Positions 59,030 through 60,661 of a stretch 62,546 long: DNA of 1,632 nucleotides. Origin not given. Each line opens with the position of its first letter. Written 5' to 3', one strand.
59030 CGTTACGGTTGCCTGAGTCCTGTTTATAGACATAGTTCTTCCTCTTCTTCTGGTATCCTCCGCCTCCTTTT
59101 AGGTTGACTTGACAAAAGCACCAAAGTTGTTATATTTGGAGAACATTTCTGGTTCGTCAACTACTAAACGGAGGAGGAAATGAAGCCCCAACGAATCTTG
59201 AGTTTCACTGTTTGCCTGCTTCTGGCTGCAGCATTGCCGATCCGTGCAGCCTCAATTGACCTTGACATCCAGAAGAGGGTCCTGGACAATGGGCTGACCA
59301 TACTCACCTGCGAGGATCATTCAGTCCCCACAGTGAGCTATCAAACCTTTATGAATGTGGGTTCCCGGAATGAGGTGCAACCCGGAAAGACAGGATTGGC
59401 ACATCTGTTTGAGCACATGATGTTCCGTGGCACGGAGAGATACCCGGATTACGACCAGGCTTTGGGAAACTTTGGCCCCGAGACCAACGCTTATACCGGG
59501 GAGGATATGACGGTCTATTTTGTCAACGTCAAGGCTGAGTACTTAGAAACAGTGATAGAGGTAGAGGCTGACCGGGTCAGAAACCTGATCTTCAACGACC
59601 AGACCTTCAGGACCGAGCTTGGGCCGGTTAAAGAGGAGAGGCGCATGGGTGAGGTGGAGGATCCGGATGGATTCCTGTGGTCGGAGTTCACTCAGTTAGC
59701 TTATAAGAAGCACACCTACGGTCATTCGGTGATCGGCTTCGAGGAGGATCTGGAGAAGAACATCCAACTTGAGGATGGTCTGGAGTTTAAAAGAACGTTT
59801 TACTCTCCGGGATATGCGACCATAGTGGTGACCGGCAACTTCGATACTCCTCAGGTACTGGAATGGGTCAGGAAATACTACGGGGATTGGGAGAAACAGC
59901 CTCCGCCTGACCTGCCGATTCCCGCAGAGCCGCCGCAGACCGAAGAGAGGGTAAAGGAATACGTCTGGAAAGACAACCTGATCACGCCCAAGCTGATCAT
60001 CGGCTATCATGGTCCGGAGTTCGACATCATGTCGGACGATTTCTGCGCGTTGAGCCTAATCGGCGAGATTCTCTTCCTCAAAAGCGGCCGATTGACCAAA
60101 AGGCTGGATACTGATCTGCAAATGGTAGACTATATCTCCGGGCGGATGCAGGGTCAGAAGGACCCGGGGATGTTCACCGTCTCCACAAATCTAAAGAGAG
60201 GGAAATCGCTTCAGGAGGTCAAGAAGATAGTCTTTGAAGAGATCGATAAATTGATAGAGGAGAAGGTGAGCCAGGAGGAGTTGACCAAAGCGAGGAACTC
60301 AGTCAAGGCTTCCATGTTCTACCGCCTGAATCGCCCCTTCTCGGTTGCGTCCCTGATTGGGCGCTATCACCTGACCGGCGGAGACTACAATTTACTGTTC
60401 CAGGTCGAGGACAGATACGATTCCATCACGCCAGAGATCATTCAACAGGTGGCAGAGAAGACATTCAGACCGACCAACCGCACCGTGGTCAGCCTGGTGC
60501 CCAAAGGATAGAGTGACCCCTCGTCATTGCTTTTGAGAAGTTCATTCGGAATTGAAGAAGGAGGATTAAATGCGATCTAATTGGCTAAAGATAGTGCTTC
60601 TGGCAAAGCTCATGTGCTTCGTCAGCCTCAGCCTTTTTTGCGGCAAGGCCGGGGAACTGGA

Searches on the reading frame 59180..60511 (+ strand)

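Call 98: search_protein_families(library=pfam, proteins=[window:59180-60511:+], max_evalue=0.00001)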
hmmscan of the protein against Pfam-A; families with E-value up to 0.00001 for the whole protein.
window:59180-60511:+ (443 aa): 2 families
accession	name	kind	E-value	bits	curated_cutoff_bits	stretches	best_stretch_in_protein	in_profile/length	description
PF05193.26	Peptidase_M16_C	-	3.7e-29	102.3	23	1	195-374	2-180/181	Peptidase M16 inactive domain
PF00675.25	Peptidase_M16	-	7.6e-21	75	22.3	1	41-185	2-146/149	Insulinase (Peptidase family M16)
